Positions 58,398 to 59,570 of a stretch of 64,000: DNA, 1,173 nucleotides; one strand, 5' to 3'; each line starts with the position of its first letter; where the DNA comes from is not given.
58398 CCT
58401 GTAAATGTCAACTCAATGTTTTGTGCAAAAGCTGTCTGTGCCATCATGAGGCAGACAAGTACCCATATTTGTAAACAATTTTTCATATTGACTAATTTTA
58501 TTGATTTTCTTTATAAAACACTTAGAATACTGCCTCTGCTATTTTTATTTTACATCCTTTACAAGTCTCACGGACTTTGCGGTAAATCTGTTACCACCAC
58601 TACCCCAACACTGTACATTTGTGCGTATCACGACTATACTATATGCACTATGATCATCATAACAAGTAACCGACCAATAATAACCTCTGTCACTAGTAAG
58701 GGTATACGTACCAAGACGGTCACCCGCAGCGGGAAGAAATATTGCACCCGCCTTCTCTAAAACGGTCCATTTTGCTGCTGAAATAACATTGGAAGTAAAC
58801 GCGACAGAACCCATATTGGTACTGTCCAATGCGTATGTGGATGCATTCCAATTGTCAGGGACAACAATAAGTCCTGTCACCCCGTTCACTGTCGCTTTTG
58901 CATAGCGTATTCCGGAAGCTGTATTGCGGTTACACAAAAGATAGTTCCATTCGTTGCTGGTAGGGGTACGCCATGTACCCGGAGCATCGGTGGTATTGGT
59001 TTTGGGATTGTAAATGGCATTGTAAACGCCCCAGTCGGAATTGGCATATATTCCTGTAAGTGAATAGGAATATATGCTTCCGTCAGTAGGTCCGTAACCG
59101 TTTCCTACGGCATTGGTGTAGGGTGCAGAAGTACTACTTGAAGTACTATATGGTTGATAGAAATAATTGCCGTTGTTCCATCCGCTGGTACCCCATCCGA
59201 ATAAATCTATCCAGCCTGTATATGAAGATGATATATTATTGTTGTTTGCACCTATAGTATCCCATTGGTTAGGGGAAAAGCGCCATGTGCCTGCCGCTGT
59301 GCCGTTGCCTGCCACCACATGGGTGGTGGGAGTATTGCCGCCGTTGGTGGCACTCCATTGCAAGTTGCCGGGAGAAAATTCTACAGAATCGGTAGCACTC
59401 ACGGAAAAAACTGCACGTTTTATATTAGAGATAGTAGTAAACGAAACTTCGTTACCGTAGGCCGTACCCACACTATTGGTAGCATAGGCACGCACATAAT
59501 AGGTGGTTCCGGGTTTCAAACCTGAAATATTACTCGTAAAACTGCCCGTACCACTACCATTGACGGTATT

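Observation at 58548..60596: A hypervariable ~30-residue patch just before the conserved SVRLV tail of every X domain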

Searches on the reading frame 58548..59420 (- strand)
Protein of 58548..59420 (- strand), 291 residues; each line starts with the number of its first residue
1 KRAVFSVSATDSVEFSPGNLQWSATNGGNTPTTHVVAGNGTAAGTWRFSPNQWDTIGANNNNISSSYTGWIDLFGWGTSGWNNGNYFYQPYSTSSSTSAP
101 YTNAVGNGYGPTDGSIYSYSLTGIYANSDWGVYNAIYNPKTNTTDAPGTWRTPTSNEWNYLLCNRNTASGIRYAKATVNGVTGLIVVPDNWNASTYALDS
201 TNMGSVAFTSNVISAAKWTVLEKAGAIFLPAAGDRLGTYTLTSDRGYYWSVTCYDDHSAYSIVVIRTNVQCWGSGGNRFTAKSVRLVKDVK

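Call 16: find_homologous_proteins(query=window:58548-59420:-)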
Query window:58548-59420:- (291 aa): 3746 proteins with E <= 0.001 among 5014 candidates; the best 120 are listed.
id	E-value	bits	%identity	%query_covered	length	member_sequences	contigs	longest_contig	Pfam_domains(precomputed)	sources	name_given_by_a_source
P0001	3.0e-110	387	65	99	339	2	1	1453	-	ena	-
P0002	4.2e-92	327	59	98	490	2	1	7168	PF16974.12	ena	-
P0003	3.7e-91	324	62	98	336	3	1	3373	-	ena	-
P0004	2.8e-87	311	58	99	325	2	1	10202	-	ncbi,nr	ncbi:MAG: hypothetical protein J6Y47_00320, partial [Bacteroidales bacterium]|nr:hypothetical protei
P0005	1.3e-86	309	57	99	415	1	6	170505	-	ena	-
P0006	1.4e-86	309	59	99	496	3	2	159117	PF18962.8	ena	-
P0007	4.6e-86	307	58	99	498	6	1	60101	PF18962.8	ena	-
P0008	4.9e-86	307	56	99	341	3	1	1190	PF26707.1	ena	-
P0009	1.3e-84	303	57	99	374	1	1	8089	PF18998.7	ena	-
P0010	1.7e-84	302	55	99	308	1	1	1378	-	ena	-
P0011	1.7e-84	302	59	99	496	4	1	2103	PF18962.8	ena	-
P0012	2.6e-84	302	56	100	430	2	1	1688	PF18998.7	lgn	-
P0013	6.7e-83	297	57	99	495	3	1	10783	PF18962.8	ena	-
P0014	1.2e-82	296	57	100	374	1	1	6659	PF18998.7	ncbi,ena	-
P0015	5.5e-82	294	58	99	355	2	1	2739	-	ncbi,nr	ncbi:MAG: hypothetical protein J5605_01425, partial [Bacteroidales bacterium]|nr:hypothetical protei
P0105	5.1e-71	258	48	99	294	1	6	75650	-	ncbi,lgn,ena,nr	ncbi:MAG: hypothetical protein J5701_01595 [Bacteroidales bacterium]|nr:hypothetical protein [Bacter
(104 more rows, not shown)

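Call 20: find_encoding_contigs(protein=P0006, flank=10000, max_places=4)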
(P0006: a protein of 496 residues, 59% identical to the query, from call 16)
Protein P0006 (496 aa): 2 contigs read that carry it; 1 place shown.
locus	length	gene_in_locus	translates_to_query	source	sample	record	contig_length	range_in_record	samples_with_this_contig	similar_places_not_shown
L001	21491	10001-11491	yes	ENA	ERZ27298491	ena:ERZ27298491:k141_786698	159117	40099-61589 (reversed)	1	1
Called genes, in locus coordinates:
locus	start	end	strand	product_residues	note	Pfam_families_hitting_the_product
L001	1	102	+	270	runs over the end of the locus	PF01479:S4, PF01728:FtsJ, PF06325:PrmA (weak), PF13649:Methyltransf_25 (weak), PF13847:Methyltransf_31 (faint)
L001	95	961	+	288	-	PF02517:Rce1-like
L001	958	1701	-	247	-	PF13432:TPR_16, PF00515:TPR_1, PF07719:TPR_2, PF13181:TPR_8 (weak), PF13414:TPR_11, PF08239:SH3_3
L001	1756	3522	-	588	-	-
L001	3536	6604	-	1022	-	PF09976:TPR_21 (faint), PF12895:ANAPC3 (faint), PF13424:TPR_12 (faint), PF00515:TPR_1 (faint), PF07719:TPR_2 (faint), PF13525:YfiO, PF13432:TPR_16 (weak), PF13174:TPR_6 (weak), +5 more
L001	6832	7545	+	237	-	PF20772:TACO1_YebC_N, PF01709:Transcrip_reg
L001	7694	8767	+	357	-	PF16410:DUF5018, PF03781:FGE-sulfatase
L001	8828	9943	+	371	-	PF18998:Flg_new_2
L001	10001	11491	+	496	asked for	PF18962:Por_Secre_tail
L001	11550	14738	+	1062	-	PF18962:Por_Secre_tail (weak), PF00041:fn3 (faint), PF16656:Pur_ac_phosph_N (faint), PF16974:NAR2 (faint), PF25059:FN3_DSCAM-DSCAML_C (faint)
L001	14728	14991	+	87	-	-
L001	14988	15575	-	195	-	PF13505:OMP_b-brl (weak)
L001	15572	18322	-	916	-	PF00521:DNA_topoisoIV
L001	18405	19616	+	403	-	PF00534:Glycos_transf_1, PF13692:Glyco_trans_1_4, PF13524:Glyco_trans_1_2 (weak)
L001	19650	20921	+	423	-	PF11396:PepSY_like (faint)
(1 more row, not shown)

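Call 21: find_encoding_contigs(protein=P0007, flank=10000, max_places=4)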
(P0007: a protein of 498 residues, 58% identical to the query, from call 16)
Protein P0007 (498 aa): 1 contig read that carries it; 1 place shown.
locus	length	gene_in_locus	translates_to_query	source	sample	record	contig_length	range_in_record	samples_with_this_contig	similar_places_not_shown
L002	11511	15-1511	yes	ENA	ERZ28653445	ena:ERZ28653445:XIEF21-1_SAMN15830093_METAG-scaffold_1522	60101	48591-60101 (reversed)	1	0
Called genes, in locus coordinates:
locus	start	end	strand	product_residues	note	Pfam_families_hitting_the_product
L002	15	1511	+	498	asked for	PF18962:Por_Secre_tail (weak)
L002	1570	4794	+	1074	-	PF18962:Por_Secre_tail (weak), PF00041:fn3 (faint), PF16656:Pur_ac_phosph_N (faint), PF25059:FN3_DSCAM-DSCAML_C (faint), PF16974:NAR2 (faint)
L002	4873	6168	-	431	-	PF03721:UDPG_MGDP_dh_N, PF00984:UDPG_MGDP_dh, PF03720:UDPG_MGDP_dh_C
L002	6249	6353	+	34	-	-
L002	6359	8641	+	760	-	PF01262:AlaDh_PNT_C (faint), PF00175:NAD_binding_1 (weak), PF10418:DHODB_Fe-S_bind, PF14691:Fer4_20, PF07992:Pyr_redox_2, PF13450:NAD_binding_8, PF13738:Pyr_redox_3 (weak), PF00070:Pyr_redox, +4 more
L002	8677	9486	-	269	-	PF00535:Glycos_transf_2, PF10111:Glyco_tranf_2_2 (weak)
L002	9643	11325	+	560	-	PF07690:MFS_1, PF00854:PTR2, PF07690:MFS_1 (weak), PF00854:PTR2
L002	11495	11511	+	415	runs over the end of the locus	PF01943:Polysacc_synt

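Call 26: find_related_loci(query=window:58548-59420:-, collection=genome_contigs, flank=10000)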
Query window:58548-59420:- (291 aa) in genome_contigs; peptide patterns used: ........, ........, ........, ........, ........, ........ (x = any residue, [..] = any of these).
143 stretches matched a pattern; 99 encode a relative of the query (tblastn E <= 1e-3); the best 80 are kept; 78 distinct loci.
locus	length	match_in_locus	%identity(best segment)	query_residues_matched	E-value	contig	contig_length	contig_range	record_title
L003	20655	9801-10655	74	3-289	1e-136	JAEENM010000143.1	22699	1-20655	MAG: Bacteroidales bacterium isolate Tb.RUG.263 NODE_4280608_length_22699_cov_2.450470, whole genome shotgun sequence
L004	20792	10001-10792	62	5-289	4e-98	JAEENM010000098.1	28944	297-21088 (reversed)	MAG: Bacteroidales bacterium isolate Tb.RUG.263 NODE_2820231_length_28944_cov_2.422251, whole genome shotgun sequence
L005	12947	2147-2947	59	5-291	1e-94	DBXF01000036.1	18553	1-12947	MAG TPA_asm: Bacteroidales bacterium UBA1219 UBA1219_contig_82058, whole genome shotgun sequence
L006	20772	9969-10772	59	5-291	2e-92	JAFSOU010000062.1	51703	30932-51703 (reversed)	MAG: Bacteroidales bacterium isolate RGIG3337 Goat_Reticulum-6__c282928, whole genome shotgun sequence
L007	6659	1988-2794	57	2-291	2e-91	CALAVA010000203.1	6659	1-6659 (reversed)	MAG TPA_asm: uncultured Bacteroidales bacterium isolate ERR1278072_bin.9_CONCOCT_v1.1_MAG genome assembly, contig: ERZ84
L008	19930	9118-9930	57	3-291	1e-91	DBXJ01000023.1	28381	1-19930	MAG TPA_asm: Bacteroidales bacterium UBA1215 UBA1215_contig_116050, whole genome shotgun sequence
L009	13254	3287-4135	62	5-289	1e-90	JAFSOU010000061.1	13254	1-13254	MAG: Bacteroidales bacterium isolate RGIG3337 Goat_Reticulum-6__c280300, whole genome shotgun sequence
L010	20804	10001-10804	60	4-291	1e-90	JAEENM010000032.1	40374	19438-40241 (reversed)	MAG: Bacteroidales bacterium isolate Tb.RUG.263 NODE_855723_length_40374_cov_2.285413, whole genome shotgun sequence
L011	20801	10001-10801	57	4-290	2e-90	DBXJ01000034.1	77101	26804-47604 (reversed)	MAG TPA_asm: Bacteroidales bacterium UBA1215 UBA1215_contig_22246, whole genome shotgun sequence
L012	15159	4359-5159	56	5-291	3e-89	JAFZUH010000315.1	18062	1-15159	MAG: Bacteroidales bacterium isolate RGIG8104 Water_buffalos_Rumen-3__c1741304, whole genome shotgun sequence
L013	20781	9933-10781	61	5-289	3e-90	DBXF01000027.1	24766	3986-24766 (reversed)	MAG TPA_asm: Bacteroidales bacterium UBA1219 UBA1219_contig_90842, whole genome shotgun sequence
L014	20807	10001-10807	57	3-291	1e-87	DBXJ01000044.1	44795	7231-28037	MAG TPA_asm: Bacteroidales bacterium UBA1215 UBA1215_contig_31640, whole genome shotgun sequence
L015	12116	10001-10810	56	3-291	1e-87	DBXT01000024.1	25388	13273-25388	MAG TPA_asm: Bacteroidales bacterium UBA1205 UBA1205_contig_36414, whole genome shotgun sequence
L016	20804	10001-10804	55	5-291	1e-86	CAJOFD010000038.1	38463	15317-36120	uncultured Bacteroidales bacterium isolate Red_deer_3_mag_117 genome assembly, contig: scaffold_2879, whole genome shotg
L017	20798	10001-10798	56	5-291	6e-86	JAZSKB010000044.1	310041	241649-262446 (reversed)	MAG: Bacteroidales bacterium isolate T1900044563_TS20190029.MAGScoT_cleanbin_000002 SGB_374_k141_1196040, whole genome s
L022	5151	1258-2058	54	3-291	1e-81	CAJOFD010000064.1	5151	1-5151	uncultured Bacteroidales bacterium isolate Red_deer_3_mag_117 genome assembly, contig: scaffold_27576, whole genome shot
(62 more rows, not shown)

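Call 37: predict_structure(alignment_id=A2)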
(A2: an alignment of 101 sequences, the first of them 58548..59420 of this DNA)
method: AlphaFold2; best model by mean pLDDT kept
length: 291 residues; sequences in the alignment: 101
mean_pLDDT: 82.3   pTM: 0.86
mean pLDDT of the five models: 82.3, 81.7, 79.9, 79.9, 78.5
residues with pLDDT >= 90: 161; 70-90: 70; 50-70: 28; < 50: 32
segments of 3 or more residues with pLDDT < 50: 80-87, 96-118
pLDDT, mean of each block of 10 residues (from residue 1): 92 96 90 83 90 93 85 73 46 50 39 39 57 84 92 93 95 98 97 91 96 97 96 86 86 79 93 76 93 78
secondary structure, 60 per line:
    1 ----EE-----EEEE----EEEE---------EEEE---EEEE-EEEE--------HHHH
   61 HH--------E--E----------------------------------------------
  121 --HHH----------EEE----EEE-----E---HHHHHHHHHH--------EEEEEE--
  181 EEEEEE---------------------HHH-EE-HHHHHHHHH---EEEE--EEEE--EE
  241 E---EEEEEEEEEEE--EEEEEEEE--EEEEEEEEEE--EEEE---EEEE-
elements in order: E12-15 E20-23 E33-36 E40-43 E45-48 H57-62 E136-138 E143-145 H155-164 E173-178 E181-186 H215-223 E227-230 E233-236 E239-241 E245-255 E258-265 E268-277 E280-283 E287-290

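Call 41: find_homologous_proteins(query=L022:3182-4351:+)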
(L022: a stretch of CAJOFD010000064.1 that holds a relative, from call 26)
Query L022:3182-4351:+ (390 aa): 7090 proteins with E <= 0.001 among 8000 candidates; the best 120 are listed.
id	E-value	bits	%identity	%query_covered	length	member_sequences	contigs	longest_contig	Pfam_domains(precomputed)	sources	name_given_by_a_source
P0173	1.9e-234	796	86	100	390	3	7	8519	PF00078.33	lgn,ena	-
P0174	5.8e-188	643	69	100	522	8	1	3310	PF00078.33,PF26707.1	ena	-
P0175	2.6e-186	638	69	99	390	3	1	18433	PF00078.33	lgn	-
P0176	8.0e-184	629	69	100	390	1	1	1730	PF00078.33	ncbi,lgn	-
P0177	9.6e-184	629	69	100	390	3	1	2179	PF00078.33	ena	-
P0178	5.5e-183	627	68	99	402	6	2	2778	PF00078.33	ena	-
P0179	1.9e-181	622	66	99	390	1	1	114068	PF00078.33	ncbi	-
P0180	4.7e-181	620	67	99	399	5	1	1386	PF00078.33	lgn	-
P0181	8.3e-181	619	67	99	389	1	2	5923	PF00078.33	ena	-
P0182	1.2e-180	619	67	98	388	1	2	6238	PF00078.33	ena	-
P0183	2.2e-180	618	66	99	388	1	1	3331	PF00078.33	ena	-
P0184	1.0e-179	616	67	100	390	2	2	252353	PF00078.33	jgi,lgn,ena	-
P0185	1.7e-179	615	67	100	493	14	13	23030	PF00078.33,PF26707.1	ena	-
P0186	2.1e-179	615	66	99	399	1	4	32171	PF00078.33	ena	-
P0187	2.5e-179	615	67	99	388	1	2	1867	PF00078.33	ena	-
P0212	2.6e-167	575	64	99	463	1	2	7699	PF00078.33,PF26707.1,PF07603.18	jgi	-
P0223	1.5e-161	556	62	100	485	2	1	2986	PF00078.33,PF26707.1,PF07603.18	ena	-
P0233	3.7e-157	542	61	99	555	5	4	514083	PF00078.33,PF07603.18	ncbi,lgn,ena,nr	ncbi:MAG: RNA-directed DNA polymerase [Bacteroidales bacterium]|nr:RNA-directed DNA polymerase [Bact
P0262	2.2e-151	523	60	98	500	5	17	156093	PF00078.33,PF26707.1,PF07603.18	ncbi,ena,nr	ncbi:MAG: RNA-directed DNA polymerase [Prevotella sp.]|nr:RNA-directed DNA polymerase [Prevotella sp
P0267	1.8e-150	520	59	99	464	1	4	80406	PF00078.33,PF26707.1,PF07603.18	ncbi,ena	-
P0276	2.9e-148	512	58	100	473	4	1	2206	PF00078.33,PF26707.1,PF07603.18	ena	-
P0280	8.2e-148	511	59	100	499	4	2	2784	PF00078.33,PF26707.1,PF07603.18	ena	-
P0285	5.9e-147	508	61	93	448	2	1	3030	PF00078.33,PF07603.18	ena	-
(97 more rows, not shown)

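Call 42: fold_search(model_id=the predicted structure, library=pdb)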
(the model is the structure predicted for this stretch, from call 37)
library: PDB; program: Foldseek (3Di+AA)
matches with E <= 10: 340; with E <= 0.001: 0
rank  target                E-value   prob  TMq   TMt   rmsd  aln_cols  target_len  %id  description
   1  8q4e_A                5.6e-01  0.54  0.13  0.28   2.6        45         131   16  Structure of Legionella pneumophila Lcl C-terminal domain (released 2023-12-27)
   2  4eps                  5.6e-01  0.35  0.14  0.09   7.1        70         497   17  Crystal structure of a fimbrial protein (BACOVA_04982) from Bacteroides ovatus ATCC 8483 at 1.85 A resolution (released 2012-06-13)
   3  8ru2_C                1.3e+00  0.03  0.07  0.06   9.0        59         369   10  Structure of the F-actin barbed end bound by formin mDia1 (released 2024-04-10)
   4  9fjm_A                1.6e+00  0.03  0.07  0.06   9.8        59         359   10  Cryo-EM structure of the phalloidin-bound pointed end of the actin filament. (released 2024-09-11)
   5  7vvy_G                1.9e+00  0.03  0.07  0.06   8.6        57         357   10  TRA module of NuA4 (released 2022-08-10)
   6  4wyb_C                1.9e+00  0.03  0.07  0.06   9.1        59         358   10  Structure of the Bud6 flank domain in complex with actin (released 2015-08-19)
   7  3ffk_B                1.9e+00  0.03  0.07  0.06   8.9        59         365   10  Crystal structure of human Gelsolin domains G1-G3 bound to Actin (released 2009-10-06)
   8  8ti3_A                1.9e+00  0.02  0.07  0.06  11.2        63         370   10  Yeast actin wild type (released 2024-07-31)
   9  8e9b_B                1.9e+00  0.02  0.07  0.06   8.7        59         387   10  Cryo-EM structure of S. pombe Arp2/3 complex in the branch junction (released 2023-02-01)
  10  8rtt_A                2.0e+00  0.03  0.07  0.06   9.2        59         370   10  Structure of the formin Cdc12 bound to the barbed end of phalloidin-stabilized F-actin. (released 2024-04-10)
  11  9y6s_6l               2.1e+00  0.03  0.07  0.06   8.3        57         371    9  96-nm repeat of the Leishmania tarentolae doublet microtubule (released 2025-12-17)
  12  3a5n_C                2.1e+00  0.02  0.07  0.06   8.9        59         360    8  Crystal Structure of a Dictyostelium P109A Ca2+-Actin in Complex with Human Gelsolin Segment 1 (released 2010-10-27)
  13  1s14_B                2.1e+00  0.01  0.09  0.12  12.3       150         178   10  Crystal structure of Escherichia coli Topoisomerase IV ParE 24kDa subunit (released 2004-05-04)
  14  8trm_A                2.2e+00  0.03  0.07  0.06   9.1        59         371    8  Actin 1 from T. gondii in filaments bound to MgADP (released 2024-03-06)
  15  7ztd_A                2.2e+00  0.02  0.07  0.06   9.1        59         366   10  Non-muscle F-actin decorated with non-muscle tropomyosin 3.2 (released 2023-01-11)
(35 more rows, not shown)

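Call 43: search_protein_families(library=pfam, proteins=[L022:4-2058:+, L022:2216-2755:+, L022:3182-4351:+, window:58548-59420:-, P0212, P0008], max_evalue=1)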
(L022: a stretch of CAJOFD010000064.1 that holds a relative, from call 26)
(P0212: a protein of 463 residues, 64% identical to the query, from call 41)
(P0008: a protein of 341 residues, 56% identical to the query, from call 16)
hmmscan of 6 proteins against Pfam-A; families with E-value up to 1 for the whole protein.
L022:4-2058:+ (685 aa): 5 families
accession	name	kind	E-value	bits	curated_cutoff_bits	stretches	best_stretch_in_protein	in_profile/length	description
PF16974.11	NAR2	-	3e-06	27.3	26.6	2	371-406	89-126/142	High-affinity nitrate transporter accessory, Ig-like domain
PF00041.27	fn3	-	3.8e-05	24.3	25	2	360-400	42-74/84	Fibronectin type III domain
PF25059.1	FN3_DSCAM-DSCAML_C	-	0.017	15.9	39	0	276-311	46-81/89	DSCAM/DSCAML C-terminal Fn3-like domain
PF10179.15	NDNF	-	0.067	13.7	27.3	0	276-298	90-112/127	Neuron-derived neurotrophic factor, first Fn(III) domain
PF20888.2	SVN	-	0.12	13.4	27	0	351-387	6-42/95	Scytovirin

L022:2216-2755:+ (180 aa): 1 family
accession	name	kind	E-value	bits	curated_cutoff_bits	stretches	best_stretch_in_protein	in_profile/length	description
PF01624.25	MutS_I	-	0.0068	17.1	20.6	1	16-78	13-73/113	MutS domain I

L022:3182-4351:+ (390 aa): 1 family
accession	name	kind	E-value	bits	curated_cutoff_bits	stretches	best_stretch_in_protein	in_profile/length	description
PF00078.32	RVT_1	-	2.9e-13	50.4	29.6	1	68-311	10-202/205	Reverse transcriptase (RNA-dependent DNA polymerase)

window:58548-59420:- (291 aa): 1 family
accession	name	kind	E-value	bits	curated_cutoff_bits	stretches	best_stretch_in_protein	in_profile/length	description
PF09603.15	Fib_succ_major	-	0.079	13.6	33.9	1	80-288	7-187/187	Fibrobacter succinogenes major domain (Fib_succ_major)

P0212 (463 aa): 3 families
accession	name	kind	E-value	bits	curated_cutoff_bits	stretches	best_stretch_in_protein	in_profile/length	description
PF00078.32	RVT_1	-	7.8e-13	49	29.6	1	144-386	12-203/205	Reverse transcriptase (RNA-dependent DNA polymerase)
PF07603.17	Lcl_C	-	8.6e-06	26.5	34.9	1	19-66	72-117/117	Lcl C-terminal domain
PF25821.1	DUF7950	-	0.037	14.7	31.3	1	189-220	91-122/128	Domain of unknown function (DUF7950)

P0008 (341 aa): 1 family
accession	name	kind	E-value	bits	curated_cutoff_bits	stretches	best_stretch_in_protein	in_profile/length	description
PF07603.17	Lcl_C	-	0.00036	21.2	34.9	1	184-335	33-117/117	Lcl C-terminal domain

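Call 54: find_encoding_contigs(protein=P0142, flank=10000, max_places=4)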
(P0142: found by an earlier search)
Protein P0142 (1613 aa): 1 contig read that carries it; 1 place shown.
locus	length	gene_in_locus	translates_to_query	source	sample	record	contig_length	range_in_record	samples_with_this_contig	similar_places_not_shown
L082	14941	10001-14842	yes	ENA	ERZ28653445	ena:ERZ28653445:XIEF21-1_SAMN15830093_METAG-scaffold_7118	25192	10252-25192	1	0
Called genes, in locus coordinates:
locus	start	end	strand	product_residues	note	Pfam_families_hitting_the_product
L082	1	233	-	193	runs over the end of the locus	-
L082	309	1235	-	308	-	PF03331:LpxC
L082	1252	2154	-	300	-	PF01551:Peptidase_M23, PF01476:LysM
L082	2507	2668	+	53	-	-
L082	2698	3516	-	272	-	PF02591:Zn_ribbon_9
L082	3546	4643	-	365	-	PF01784:DUF34_NIF3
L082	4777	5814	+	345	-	PF02606:LpxK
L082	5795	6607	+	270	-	PF01048:PNP_UDP_1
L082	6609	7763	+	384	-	PF13177:DNA_pol3_delta2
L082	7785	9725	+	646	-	PF00005:ABC_tran, PF02463:SMC_N (faint), PF00350:Dynamin_N (faint), PF13304:AAA_21 (faint), PF13401:AAA_22 (faint), PF12848:ABC_tran_Xtn, PF00005:ABC_tran, PF16326:ABC_tran_CTD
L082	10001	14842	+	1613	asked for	PF18962:Por_Secre_tail (weak), PF16656:Pur_ac_phosph_N (faint), PF00041:fn3 (faint), PF10179:NDNF (faint), PF16974:NAR2 (faint), PF17964:Big_10 (faint), PF25059:FN3_DSCAM-DSCAML_C (faint)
